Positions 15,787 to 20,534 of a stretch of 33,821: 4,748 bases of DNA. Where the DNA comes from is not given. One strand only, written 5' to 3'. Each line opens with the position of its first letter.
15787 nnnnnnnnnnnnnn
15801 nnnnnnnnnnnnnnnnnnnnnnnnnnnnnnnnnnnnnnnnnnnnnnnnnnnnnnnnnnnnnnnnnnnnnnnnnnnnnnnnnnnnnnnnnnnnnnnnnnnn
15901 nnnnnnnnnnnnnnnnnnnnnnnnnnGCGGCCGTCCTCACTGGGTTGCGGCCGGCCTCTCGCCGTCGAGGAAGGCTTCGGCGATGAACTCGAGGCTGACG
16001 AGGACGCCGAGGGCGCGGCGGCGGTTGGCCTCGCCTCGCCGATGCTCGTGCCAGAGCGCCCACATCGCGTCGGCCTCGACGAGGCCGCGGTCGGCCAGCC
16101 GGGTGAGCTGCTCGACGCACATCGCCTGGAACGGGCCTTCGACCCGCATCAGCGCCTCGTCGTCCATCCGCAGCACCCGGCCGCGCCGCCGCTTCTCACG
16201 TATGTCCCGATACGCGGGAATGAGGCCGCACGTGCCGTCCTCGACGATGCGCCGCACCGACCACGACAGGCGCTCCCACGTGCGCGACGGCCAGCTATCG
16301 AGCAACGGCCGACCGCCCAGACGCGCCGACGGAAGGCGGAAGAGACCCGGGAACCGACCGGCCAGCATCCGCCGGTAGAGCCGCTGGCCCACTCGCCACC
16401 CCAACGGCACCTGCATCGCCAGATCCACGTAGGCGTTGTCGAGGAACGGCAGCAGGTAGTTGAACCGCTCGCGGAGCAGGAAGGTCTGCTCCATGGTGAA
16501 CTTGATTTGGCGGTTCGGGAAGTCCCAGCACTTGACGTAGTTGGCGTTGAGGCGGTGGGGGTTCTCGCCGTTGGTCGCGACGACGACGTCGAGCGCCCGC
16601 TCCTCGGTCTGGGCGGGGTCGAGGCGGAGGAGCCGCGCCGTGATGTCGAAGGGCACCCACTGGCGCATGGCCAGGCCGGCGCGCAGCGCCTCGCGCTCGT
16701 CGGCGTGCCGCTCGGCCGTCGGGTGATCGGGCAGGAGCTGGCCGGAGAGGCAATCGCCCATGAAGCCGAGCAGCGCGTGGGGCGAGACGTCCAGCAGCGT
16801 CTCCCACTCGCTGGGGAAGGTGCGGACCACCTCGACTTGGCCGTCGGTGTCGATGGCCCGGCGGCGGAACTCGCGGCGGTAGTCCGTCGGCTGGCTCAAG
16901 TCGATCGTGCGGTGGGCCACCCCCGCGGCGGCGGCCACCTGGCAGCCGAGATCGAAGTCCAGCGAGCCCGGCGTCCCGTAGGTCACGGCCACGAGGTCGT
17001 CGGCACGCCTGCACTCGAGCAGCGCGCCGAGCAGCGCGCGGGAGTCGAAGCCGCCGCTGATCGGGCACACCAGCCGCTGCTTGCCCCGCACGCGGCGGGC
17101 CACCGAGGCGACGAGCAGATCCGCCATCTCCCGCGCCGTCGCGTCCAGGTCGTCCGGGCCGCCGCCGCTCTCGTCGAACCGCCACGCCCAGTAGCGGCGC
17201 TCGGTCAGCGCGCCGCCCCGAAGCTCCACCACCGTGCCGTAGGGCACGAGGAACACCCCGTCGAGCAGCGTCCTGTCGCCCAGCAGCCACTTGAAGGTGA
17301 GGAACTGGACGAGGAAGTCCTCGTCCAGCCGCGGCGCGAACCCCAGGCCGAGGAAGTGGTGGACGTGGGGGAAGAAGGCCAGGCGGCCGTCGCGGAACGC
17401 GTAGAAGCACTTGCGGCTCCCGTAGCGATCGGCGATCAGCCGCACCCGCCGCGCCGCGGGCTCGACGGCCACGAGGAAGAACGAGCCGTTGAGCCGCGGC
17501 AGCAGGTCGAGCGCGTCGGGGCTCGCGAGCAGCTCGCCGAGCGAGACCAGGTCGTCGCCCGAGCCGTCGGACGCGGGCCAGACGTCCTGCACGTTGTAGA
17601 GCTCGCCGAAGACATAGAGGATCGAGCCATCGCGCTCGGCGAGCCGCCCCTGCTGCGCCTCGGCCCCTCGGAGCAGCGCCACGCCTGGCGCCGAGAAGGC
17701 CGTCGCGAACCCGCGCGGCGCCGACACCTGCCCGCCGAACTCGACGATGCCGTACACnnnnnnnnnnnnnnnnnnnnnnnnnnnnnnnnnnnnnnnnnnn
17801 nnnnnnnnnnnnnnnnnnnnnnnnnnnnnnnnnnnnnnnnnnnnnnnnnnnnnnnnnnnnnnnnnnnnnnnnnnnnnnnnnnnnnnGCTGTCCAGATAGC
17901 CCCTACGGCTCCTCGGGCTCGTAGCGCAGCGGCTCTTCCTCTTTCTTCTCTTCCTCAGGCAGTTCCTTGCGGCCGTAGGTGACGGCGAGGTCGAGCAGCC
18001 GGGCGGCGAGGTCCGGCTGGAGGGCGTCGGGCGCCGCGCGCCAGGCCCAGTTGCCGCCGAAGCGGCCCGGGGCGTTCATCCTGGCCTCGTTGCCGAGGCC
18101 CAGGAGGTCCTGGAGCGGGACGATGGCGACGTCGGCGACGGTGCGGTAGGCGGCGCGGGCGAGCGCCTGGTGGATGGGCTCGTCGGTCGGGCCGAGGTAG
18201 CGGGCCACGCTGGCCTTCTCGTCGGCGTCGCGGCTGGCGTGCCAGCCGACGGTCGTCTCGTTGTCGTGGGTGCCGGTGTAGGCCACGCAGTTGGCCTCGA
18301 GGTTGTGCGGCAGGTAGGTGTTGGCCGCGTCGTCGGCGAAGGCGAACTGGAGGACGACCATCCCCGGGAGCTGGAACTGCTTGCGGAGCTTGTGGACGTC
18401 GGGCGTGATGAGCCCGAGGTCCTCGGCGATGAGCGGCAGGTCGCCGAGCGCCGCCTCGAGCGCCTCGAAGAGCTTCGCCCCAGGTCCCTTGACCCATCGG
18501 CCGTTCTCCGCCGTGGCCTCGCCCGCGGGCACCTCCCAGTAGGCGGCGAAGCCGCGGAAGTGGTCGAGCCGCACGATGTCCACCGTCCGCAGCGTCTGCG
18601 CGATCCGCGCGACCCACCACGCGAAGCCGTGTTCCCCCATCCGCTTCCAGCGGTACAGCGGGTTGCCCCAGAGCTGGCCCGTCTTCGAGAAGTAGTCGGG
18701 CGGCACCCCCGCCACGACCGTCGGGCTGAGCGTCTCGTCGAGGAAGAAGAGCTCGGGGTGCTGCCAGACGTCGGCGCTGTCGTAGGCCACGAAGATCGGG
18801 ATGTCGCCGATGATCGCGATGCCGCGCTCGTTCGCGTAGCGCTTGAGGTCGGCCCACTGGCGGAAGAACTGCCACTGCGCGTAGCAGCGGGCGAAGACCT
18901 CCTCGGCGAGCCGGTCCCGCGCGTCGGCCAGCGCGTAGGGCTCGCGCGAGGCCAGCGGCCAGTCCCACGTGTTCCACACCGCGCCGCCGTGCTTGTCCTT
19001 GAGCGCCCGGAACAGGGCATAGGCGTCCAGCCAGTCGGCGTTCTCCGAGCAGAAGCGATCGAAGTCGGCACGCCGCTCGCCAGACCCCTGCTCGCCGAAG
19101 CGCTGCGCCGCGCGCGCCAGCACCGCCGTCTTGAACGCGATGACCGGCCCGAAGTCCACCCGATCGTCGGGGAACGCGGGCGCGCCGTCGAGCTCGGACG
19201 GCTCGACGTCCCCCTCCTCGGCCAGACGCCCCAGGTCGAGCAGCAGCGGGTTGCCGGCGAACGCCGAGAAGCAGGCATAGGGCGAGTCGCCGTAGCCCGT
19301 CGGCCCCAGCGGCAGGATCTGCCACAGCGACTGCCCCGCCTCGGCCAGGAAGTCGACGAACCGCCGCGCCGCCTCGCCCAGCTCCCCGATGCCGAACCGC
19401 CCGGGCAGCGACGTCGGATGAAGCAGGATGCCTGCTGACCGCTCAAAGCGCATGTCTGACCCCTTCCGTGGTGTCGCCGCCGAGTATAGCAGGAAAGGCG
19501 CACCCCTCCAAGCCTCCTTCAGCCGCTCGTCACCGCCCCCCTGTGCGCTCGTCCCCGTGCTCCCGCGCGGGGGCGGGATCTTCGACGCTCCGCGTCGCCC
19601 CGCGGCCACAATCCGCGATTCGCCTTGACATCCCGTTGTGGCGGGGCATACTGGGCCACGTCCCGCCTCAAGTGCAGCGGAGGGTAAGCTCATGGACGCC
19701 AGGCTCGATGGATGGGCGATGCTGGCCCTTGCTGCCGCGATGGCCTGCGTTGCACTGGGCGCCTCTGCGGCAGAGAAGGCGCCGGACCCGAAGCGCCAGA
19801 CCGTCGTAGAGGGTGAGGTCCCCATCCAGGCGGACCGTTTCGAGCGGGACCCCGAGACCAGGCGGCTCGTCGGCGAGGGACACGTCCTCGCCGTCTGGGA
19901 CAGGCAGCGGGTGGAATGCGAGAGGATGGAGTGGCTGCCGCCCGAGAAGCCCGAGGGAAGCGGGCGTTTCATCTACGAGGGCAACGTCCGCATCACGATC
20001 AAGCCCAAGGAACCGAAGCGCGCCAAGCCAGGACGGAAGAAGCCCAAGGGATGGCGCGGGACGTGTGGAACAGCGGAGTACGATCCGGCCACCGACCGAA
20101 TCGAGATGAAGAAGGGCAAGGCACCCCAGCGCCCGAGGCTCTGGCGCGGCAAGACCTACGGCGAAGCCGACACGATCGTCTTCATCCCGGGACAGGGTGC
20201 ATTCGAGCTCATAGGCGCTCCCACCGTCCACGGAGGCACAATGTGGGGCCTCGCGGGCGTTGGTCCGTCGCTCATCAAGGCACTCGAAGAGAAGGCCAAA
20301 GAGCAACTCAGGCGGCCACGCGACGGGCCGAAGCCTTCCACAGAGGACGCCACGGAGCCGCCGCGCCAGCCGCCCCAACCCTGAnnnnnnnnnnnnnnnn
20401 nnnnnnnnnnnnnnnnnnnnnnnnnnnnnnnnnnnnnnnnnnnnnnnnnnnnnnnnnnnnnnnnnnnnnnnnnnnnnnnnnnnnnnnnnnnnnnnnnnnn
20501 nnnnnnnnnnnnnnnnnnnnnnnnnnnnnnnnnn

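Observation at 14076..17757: Tandem asparagine-synthetase-fold genes with the catalytic N-terminal Cys replaced by Tyr: candidate glutamine-independent amide-forming enzymes of unknown substrate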

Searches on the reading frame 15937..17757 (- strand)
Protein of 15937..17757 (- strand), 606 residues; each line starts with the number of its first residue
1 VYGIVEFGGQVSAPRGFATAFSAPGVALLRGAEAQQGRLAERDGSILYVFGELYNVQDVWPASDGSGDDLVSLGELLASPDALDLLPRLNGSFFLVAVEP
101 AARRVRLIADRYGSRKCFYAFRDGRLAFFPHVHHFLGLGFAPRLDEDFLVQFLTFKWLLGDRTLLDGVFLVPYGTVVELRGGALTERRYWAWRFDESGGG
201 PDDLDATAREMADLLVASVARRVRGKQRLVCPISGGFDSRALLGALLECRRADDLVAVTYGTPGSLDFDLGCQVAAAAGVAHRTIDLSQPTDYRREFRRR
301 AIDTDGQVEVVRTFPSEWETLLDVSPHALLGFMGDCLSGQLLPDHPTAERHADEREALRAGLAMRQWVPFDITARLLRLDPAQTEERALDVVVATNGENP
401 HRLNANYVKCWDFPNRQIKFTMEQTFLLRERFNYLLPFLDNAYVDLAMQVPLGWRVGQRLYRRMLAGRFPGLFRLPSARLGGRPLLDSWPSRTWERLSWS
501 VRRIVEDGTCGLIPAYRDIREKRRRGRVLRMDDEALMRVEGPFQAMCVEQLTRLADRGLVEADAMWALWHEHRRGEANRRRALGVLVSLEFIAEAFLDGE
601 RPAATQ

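Call 3: search_protein_families(library=pfam, proteins=[window:15937-17757:-], max_evalue=0.01)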
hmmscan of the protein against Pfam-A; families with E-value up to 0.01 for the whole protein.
window:15937-17757:- (606 aa): 2 families
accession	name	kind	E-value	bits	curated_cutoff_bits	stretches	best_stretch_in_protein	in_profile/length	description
PF00733.27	Asn_synthase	-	1.6e-10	41.6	21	1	211-289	2-81/354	Asparagine synthase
PF13537.11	GATase_7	-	0.0006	20.3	25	1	39-128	17-114/123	Glutamine amidotransferase domain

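Call 4: search_protein_families(library=ncbifam, proteins=[window:15937-17757:-], max_evalue=0.01)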
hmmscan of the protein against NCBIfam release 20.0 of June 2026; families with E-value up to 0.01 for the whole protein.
window:15937-17757:- (606 aa): 5 families
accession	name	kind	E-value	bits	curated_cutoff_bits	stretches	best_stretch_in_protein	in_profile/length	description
TIGR01536.1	asn_synth_AEB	equivalog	3.2e-18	66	267.1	1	83-296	114-323/517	asparagine synthase (glutamine-hydrolyzing)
TIGR03104.1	trio_amidotrans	equivalog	3.7e-13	48.6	570.1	1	84-258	114-291/589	N-acetylglutaminylglutamine amidotransferase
NF033561.1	macrolact_Ik_Al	subfamily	8e-13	47.8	300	1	148-293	136-282/561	albusnodin/ikarugamycin family macrolactam cyclase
TIGR03108.1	eps_aminotran_1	hypoth_equivalog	1.5e-08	33.8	816.9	1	38-282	62-315/628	XrtA/PEP-CTERM system amidotransferase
NF033535.1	lass_lactam_cya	exception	6.7e-05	21.6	525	1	109-242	139-272/668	lasso peptide isopeptide bond-forming cyclase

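Call 92: predict_structure(alignment_id=A5)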
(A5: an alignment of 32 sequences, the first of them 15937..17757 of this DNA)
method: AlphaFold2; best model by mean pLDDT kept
length: 606 residues; sequences in the alignment: 32
mean_pLDDT: 92.5   pTM: 0.92
mean pLDDT of the five models: 92.5, 91.8, 91.4, 90.5, 89.8
residues with pLDDT >= 90: 465; 70-90: 131; 50-70: 5; < 50: 5
segments of 3 or more residues with pLDDT < 50: 602-606
pLDDT, mean of each block of 10 residues (from residue 1): 89 88 91 83 93 96 95 96 98 95 96 94 95 92 95 96 94 97 95 91 97 98 96 93 98 96 90 96 86 89 92 86 94 93 95 97 96 98 98 95 97 91 80 94 97 96 98 92 87 87 85 78 82 90 95 98 98 96 98 89 38
secondary structure, 60 per line:
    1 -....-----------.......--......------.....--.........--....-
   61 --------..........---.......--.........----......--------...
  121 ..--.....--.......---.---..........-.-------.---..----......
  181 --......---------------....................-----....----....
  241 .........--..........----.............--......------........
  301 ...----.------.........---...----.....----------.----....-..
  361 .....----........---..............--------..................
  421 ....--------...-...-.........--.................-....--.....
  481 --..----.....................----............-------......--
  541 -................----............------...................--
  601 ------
elements in order: E2-5 E17-23 E26-31 E38-42 E45-53 H56-59 H69-78 H82-88 E91-99 E104-109 E118-122 E125-129 H132-138 H146-155 E175-180 E183-188 H204-223 E229-232 H237-249 E255-261 H266-278 E281-286 H293-303 H315-323 E327-329 H334-338 H354-357 H359-365 H370-377 H381-394 H404-424 E433-435 H441-449 H452-468 H470-473 H489-509 H514-525 H533-538 H542-557 H562-573 H580-598

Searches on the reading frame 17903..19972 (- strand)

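Call 7: search_protein_families(library=pfam, proteins=[window:17903-19972:-], max_evalue=0.001)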
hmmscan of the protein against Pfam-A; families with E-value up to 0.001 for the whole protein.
window:17903-19972:- (689 aa): 1 family
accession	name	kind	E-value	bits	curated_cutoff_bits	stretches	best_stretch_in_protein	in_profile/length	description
PF02446.23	Glyco_hydro_77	-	9.7e-183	608.7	25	1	184-650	1-463/465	4-alpha-glucanotransferase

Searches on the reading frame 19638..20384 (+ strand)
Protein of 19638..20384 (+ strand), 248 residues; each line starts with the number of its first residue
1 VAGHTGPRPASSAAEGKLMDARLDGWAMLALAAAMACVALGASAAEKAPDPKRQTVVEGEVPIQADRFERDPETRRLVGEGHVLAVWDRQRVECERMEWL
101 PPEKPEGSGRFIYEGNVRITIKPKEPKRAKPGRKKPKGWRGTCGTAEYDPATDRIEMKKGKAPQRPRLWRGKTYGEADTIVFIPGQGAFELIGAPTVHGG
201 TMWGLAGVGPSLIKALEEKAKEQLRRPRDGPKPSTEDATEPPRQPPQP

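Call 7: search_protein_families(library=pfam, proteins=[window:19638-20384:+], max_evalue=0.001)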
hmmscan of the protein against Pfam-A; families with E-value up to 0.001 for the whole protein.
window:19638-20384:+ (248 aa): 1 family
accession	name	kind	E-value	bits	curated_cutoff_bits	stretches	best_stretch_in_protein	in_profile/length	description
PF03968.19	LptD_N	-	0.00027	21.6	20.4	0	63-162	2-93/113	LptA/(LptD N-terminal domain) LPS transport protein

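Call 66: search_protein_families(library=ncbifam, proteins=[window:19638-20384:+], max_evalue=0.001)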
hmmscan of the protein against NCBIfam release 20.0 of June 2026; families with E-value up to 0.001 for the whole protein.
window:19638-20384:+ (248 aa): 1 family
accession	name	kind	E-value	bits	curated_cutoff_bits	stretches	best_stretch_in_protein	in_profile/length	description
TIGR03002.1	outer_YhbN_LptA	equivalog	0.00084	19.2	71.7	0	58-183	7-117/142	lipopolysaccharide transport periplasmic protein LptA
